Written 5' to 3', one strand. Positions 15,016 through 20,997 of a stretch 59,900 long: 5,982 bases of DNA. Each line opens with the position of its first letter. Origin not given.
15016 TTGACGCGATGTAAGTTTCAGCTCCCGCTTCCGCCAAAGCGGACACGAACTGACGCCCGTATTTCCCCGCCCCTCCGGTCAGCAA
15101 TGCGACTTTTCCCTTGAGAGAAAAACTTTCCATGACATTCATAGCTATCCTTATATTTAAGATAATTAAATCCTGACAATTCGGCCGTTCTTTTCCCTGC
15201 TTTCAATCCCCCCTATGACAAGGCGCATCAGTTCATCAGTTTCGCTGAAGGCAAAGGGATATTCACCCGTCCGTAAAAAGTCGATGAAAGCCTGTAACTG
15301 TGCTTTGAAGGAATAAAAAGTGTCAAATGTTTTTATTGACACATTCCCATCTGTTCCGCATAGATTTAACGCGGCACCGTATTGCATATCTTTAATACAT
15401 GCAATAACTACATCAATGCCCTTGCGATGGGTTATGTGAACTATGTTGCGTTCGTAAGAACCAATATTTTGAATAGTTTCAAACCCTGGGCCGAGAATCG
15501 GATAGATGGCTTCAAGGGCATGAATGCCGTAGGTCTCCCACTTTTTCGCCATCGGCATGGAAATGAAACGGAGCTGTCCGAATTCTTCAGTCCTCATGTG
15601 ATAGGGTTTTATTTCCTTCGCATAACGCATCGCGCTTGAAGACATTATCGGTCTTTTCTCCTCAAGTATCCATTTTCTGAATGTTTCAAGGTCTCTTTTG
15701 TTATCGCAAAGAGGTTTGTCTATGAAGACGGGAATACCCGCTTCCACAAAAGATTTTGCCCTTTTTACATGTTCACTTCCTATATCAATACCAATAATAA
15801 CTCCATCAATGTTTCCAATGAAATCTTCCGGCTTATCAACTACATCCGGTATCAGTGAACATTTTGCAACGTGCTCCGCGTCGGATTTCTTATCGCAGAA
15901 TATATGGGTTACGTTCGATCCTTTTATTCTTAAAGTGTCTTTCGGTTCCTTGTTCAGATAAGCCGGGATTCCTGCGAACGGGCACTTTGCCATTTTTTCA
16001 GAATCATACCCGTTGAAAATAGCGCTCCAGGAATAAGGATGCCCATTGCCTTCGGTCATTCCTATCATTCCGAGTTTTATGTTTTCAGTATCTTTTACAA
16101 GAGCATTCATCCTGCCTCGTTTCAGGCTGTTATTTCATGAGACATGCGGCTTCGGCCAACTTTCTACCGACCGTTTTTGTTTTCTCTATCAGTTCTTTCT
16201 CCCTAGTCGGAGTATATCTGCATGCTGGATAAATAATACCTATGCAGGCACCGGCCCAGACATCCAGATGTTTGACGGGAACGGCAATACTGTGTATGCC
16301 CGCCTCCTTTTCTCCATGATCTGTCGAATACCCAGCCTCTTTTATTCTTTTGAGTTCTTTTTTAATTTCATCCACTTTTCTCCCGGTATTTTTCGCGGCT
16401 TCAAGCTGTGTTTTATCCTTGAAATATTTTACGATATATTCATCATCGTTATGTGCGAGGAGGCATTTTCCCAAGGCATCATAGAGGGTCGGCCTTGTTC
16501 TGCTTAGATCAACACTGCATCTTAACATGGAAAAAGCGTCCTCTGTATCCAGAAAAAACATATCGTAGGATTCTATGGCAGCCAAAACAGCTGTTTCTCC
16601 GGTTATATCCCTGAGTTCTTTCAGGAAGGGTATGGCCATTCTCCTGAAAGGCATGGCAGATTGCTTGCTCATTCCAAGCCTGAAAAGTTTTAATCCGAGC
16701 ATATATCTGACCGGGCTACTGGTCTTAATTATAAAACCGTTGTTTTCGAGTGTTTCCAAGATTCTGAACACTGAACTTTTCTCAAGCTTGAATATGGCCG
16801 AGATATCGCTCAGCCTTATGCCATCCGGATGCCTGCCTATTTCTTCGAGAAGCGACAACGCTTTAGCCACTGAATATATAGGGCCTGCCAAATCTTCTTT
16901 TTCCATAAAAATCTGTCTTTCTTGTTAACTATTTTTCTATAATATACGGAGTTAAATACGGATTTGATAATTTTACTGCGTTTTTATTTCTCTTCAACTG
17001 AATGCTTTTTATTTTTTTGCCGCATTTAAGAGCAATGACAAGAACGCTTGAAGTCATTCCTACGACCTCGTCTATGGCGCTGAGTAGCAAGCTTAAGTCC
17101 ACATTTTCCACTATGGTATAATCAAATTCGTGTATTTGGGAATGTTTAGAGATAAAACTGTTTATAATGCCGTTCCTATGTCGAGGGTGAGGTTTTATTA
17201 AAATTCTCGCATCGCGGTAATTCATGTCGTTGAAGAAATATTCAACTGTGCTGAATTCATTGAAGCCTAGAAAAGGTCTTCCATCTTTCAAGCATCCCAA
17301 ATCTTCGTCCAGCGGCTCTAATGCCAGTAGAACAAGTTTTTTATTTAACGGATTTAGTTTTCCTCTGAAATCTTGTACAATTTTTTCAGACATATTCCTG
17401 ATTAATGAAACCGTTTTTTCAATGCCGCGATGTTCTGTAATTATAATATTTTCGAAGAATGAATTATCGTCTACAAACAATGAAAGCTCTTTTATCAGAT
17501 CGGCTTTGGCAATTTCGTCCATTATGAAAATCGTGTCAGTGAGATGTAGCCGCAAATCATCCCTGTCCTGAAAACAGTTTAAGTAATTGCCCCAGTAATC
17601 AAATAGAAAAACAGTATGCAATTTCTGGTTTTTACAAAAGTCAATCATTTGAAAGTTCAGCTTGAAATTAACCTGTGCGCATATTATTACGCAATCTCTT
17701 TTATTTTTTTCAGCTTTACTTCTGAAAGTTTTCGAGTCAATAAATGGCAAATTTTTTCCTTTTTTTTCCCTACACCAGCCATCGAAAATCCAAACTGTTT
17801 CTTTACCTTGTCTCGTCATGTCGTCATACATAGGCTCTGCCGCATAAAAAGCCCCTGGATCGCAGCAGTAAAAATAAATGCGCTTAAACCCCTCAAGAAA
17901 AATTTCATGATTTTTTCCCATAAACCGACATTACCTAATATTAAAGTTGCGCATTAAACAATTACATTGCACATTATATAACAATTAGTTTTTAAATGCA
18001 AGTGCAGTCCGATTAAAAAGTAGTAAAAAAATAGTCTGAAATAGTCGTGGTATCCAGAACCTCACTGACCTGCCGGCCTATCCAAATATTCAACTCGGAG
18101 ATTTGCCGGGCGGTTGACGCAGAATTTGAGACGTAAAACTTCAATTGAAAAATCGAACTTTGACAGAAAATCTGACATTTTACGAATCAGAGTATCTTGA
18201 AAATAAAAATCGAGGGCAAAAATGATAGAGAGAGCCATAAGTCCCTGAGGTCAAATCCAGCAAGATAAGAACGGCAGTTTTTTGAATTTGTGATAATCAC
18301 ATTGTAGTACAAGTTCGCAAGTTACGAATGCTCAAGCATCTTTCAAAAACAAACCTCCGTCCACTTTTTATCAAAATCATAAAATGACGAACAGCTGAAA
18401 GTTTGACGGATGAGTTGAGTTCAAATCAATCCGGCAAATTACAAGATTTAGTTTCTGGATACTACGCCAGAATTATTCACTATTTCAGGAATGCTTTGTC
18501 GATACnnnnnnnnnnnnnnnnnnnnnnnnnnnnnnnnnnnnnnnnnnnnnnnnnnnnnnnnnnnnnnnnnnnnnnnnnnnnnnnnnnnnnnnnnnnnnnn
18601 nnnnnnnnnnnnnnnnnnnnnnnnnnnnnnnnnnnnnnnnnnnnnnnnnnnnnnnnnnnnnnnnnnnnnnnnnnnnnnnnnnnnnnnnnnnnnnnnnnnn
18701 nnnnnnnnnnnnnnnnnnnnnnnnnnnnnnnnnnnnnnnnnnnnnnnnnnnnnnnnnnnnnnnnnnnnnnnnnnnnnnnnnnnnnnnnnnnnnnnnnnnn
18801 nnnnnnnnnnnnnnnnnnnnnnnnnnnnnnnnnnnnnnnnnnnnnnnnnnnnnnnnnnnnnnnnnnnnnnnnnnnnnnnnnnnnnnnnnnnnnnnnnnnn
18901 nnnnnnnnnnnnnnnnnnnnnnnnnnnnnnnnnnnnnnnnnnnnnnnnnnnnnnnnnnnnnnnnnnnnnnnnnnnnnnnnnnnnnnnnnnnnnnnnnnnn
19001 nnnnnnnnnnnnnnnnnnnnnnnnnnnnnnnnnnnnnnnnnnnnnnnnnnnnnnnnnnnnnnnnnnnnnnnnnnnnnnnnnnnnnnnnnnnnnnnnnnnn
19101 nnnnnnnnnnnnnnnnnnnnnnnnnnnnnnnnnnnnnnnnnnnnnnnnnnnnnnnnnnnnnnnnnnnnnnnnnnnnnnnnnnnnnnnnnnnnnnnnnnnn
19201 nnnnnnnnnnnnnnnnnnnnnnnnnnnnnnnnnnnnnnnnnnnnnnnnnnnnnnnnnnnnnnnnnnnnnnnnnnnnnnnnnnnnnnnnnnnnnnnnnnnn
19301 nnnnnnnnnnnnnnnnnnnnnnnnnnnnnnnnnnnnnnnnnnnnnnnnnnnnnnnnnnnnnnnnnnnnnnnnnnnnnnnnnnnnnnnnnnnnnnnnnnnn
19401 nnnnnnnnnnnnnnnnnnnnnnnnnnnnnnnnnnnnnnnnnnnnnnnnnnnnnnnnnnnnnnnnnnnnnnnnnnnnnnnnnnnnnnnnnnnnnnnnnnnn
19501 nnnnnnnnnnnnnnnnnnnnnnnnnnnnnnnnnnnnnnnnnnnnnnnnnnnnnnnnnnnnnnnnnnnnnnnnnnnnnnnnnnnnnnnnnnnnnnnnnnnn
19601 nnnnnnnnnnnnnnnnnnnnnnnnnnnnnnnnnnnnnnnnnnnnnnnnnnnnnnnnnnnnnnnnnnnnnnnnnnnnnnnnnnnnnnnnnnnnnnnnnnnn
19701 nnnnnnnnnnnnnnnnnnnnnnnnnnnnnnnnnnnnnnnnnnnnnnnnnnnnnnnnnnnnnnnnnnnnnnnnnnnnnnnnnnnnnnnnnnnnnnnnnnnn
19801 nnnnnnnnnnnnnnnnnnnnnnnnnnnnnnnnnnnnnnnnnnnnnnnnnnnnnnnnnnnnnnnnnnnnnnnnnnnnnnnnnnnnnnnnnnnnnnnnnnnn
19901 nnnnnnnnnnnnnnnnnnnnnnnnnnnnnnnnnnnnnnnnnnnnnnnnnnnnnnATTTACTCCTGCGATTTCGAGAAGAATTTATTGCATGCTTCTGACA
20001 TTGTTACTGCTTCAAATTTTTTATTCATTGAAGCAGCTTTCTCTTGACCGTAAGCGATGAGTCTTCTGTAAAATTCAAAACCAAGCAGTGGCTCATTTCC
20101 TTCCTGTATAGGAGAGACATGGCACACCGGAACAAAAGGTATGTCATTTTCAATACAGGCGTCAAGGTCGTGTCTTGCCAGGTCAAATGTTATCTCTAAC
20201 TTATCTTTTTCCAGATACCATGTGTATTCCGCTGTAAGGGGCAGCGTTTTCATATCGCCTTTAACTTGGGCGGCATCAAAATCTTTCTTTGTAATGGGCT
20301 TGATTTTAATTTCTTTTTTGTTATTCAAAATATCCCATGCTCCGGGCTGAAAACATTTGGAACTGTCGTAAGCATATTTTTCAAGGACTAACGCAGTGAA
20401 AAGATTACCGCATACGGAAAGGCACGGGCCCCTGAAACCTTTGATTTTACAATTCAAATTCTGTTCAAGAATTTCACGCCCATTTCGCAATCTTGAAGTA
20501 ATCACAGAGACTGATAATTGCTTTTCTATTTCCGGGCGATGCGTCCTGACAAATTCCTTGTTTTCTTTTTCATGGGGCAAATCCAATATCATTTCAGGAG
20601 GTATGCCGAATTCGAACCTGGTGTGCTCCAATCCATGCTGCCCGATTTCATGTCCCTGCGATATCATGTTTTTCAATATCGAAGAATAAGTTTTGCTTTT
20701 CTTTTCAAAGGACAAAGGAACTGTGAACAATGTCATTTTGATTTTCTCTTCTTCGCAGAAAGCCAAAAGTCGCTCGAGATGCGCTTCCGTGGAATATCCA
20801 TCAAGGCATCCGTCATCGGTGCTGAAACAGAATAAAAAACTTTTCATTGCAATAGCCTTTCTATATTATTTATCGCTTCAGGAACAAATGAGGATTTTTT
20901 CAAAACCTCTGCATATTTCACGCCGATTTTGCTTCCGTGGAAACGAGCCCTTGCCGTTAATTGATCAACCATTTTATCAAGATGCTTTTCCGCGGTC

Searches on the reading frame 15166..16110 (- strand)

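Call 73: search_protein_families(library=pfam, proteins=[window:15166-16110:-], max_evalue=0.001)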
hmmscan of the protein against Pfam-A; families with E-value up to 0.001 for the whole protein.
window:15166-16110:- (314 aa): 1 family
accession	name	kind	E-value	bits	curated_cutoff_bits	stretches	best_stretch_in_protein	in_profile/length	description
PF01408.29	GFO_IDH_MocA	-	3e-06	28.3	24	1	63-143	24-104/120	Oxidoreductase family, NAD-binding Rossmann fold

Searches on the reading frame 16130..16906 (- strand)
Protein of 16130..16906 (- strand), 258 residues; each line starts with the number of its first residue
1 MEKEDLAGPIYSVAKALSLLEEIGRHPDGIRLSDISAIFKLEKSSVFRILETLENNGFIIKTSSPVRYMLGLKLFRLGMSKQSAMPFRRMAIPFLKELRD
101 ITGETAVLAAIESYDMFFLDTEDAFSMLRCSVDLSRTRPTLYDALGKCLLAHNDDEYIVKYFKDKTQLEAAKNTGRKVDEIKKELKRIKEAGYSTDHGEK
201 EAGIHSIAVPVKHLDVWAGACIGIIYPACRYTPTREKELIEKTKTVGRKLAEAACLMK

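Call 73: search_protein_families(library=pfam, proteins=[window:16130-16906:-], max_evalue=0.001)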
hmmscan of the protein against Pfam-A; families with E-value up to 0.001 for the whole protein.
window:16130-16906:- (258 aa): 7 families
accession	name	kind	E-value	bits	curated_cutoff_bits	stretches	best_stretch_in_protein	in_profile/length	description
PF01614.24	IclR_C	-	6.3e-25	88.2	24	1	84-250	6-172/174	Bacterial transcriptional regulator IclR C-terminal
PF09339.16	HTH_IclR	-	9e-11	41.8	22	1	12-59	1-48/52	IclR helix-turn-helix domain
PF12802.13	MarR_2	-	4.7e-08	33.5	27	1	17-65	8-56/61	MarR family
PF01047.28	MarR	-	4.1e-07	30.2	24.6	1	17-65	6-53/59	MarR family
PF04182.18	B-block_TFIIIC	-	2.9e-05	24.5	22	1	18-63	6-52/73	B-block binding subunit of TFIIIC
PF01978.25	TrmB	-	0.00058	20.1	25.6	0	32-68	25-62/68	Sugar-specific transcriptional regulator TrmB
PF08784.17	RPA_C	-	0.00092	20.3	22.6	0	17-62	57-102/106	Replication protein A C terminal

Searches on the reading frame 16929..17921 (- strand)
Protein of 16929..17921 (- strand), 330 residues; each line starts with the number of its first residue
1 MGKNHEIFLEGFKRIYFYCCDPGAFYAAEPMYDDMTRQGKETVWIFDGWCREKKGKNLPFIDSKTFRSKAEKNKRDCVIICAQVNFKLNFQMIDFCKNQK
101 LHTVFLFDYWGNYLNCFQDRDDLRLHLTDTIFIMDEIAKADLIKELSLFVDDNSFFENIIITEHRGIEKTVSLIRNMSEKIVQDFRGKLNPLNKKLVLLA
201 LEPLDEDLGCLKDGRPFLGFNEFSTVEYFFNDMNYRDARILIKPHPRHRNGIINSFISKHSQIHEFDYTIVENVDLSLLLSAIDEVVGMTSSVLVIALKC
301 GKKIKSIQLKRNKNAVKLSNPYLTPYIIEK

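Call 73: search_protein_families(library=pfam, proteins=[window:16929-17921:-], max_evalue=0.001)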
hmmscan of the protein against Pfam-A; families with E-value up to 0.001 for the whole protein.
window:16929-17921:- (330 aa): 2 families
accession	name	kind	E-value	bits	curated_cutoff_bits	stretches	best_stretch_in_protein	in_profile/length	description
PF07388.17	A-2_8-polyST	-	3.9e-07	30.4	23.3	1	227-297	232-303/316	Alpha-2,8-polysialyltransferase (POLYST)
PF05159.20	Capsule_synth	-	2.4e-05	24.4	20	1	231-305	181-259/310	Capsule polysaccharide biosynthesis protein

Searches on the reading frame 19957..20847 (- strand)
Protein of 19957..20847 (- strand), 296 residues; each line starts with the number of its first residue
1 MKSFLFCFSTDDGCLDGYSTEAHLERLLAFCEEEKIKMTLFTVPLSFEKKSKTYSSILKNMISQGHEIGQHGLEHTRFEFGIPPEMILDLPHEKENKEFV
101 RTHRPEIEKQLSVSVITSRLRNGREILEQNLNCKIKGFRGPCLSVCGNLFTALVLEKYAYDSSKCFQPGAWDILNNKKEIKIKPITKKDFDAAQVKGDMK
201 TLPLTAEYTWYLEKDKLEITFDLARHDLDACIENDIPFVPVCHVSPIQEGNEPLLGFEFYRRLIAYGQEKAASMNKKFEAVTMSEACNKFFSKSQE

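Call 73: search_protein_families(library=pfam, proteins=[window:19957-20847:-], max_evalue=0.001)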
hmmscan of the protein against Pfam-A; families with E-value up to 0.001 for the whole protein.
window:19957-20847:- (296 aa): 2 families
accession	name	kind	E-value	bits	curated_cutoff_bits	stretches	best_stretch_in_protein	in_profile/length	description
PF01522.26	Polysacc_deac_1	-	1.2e-08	35.4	23.1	1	16-144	15-107/124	Polysaccharide deacetylase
PF10096.14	DUF2334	-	1.5e-07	31.7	26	1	20-142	14-125/203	Uncharacterized protein conserved in bacteria (DUF2334)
